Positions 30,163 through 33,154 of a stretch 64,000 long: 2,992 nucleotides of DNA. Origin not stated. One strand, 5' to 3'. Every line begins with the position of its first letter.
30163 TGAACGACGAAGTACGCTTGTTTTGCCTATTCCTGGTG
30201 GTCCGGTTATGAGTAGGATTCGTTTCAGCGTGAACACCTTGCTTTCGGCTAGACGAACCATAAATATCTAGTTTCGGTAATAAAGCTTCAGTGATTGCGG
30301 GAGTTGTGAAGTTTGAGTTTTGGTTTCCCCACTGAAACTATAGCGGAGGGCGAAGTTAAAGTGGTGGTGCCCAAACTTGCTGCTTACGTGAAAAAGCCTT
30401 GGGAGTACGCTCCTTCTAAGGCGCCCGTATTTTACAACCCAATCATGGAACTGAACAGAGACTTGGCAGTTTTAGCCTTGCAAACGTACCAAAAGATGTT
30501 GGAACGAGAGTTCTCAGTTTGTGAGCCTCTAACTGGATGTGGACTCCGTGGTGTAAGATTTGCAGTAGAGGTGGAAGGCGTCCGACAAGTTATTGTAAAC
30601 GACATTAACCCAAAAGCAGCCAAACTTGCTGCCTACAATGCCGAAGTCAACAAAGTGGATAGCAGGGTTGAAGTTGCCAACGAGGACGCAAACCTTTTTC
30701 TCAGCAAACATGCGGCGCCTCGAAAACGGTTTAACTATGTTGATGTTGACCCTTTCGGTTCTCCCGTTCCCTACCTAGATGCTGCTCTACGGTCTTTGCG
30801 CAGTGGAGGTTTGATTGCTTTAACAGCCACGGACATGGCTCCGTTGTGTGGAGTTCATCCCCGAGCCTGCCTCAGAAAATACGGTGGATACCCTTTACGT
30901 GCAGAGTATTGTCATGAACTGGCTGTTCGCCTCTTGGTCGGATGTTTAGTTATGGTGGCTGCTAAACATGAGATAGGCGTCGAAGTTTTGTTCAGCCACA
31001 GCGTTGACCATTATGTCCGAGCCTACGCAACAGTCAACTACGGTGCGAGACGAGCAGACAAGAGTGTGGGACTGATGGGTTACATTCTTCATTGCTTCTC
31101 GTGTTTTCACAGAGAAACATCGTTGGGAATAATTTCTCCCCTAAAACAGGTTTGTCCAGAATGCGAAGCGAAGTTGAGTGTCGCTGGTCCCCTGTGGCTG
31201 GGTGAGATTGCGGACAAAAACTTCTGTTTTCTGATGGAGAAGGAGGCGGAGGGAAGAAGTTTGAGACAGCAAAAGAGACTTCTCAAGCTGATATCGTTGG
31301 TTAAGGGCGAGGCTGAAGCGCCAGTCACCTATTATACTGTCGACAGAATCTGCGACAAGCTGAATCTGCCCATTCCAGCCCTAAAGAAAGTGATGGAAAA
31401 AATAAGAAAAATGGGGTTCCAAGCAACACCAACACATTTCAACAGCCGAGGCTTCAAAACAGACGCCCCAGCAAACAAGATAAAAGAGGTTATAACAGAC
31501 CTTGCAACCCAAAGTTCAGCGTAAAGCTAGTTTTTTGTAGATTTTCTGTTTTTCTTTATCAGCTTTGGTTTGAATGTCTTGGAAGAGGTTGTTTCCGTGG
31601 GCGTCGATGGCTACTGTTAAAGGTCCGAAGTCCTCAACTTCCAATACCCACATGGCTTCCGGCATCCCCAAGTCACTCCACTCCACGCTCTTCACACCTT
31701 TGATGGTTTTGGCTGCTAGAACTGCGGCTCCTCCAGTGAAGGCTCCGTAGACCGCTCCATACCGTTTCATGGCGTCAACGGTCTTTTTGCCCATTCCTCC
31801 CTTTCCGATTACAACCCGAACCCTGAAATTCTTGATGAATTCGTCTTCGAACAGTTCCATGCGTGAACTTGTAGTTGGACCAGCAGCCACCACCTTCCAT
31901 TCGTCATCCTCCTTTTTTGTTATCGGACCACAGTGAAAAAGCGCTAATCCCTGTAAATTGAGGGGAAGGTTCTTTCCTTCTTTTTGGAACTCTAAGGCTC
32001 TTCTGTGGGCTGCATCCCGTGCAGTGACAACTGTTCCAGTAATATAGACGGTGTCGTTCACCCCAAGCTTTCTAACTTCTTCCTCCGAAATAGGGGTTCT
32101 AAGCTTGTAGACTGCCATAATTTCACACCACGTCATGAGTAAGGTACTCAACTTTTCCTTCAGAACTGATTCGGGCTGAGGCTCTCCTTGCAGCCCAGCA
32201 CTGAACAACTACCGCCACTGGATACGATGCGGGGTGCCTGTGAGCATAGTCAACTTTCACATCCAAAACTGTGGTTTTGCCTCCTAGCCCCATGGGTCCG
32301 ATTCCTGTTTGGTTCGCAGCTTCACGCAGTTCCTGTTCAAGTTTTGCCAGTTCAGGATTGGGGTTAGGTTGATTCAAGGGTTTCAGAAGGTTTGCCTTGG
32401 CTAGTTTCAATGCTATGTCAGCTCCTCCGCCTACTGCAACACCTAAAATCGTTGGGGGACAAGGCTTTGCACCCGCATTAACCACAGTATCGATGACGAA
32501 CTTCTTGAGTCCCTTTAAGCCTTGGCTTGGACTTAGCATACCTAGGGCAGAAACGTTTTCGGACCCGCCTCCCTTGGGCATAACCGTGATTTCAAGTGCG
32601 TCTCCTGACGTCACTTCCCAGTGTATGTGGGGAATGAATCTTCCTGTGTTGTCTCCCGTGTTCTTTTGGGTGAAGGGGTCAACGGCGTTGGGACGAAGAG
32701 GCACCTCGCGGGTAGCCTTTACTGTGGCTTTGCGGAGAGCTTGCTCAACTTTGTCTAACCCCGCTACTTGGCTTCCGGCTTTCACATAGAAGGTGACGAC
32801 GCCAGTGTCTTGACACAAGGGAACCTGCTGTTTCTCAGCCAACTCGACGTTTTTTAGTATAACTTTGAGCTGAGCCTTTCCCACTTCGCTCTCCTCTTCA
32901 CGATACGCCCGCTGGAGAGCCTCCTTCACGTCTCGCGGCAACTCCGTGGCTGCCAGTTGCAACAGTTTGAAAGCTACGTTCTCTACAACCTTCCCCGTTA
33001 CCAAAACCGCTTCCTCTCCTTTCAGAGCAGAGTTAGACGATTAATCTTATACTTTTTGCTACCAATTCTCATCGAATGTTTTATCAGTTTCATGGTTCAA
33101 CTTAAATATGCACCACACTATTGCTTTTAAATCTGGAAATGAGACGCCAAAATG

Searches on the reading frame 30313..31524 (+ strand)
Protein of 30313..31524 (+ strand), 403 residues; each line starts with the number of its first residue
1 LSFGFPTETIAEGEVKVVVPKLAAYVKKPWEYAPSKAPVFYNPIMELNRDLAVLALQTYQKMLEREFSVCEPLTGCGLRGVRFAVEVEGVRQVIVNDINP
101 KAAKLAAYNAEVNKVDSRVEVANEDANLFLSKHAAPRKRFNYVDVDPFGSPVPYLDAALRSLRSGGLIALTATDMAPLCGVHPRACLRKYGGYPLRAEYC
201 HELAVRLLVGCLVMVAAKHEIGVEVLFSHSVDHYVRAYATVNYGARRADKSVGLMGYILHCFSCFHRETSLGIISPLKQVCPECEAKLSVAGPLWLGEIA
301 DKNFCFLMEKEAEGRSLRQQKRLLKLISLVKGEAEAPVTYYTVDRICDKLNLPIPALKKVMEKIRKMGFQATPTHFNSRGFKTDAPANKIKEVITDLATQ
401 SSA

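Call 81: search_protein_families(library=pfam, proteins=[window:30313-31524:+], max_evalue=0.00001)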
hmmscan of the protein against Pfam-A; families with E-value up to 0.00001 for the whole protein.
window:30313-31524:+ (403 aa): 2 families
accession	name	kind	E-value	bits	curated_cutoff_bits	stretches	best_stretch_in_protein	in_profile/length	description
PF02005.22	TRM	-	8e-123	410.8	27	1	16-394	4-375/376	N2,N2-dimethylguanosine tRNA methyltransferase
PF02475.24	TRM5-TYW2_MTfase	-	9.1e-06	26.2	28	0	75-169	46-134/164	TRM5/TYW2 methyltransferase domain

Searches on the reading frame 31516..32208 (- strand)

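Call 81: search_protein_families(library=pfam, proteins=[window:31516-32208:-], max_evalue=0.00001)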
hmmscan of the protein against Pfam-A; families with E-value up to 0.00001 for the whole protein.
window:31516-32208:- (230 aa): 1 family
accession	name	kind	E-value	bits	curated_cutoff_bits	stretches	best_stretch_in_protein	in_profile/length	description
PF05683.17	Fumerase_C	-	1.2e-53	181.9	22.2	1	35-211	30-204/205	Fumarase C-terminus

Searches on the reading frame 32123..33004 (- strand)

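Call 81: search_protein_families(library=pfam, proteins=[window:32123-33004:-], max_evalue=0.00001)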
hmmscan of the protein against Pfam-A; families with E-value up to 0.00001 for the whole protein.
window:32123-33004:- (293 aa): 1 family
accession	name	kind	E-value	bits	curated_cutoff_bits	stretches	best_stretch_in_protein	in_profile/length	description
PF05681.19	Fumerase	-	1.1e-101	340.1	25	1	12-277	5-269/270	Fumarate hydratase (Fumerase)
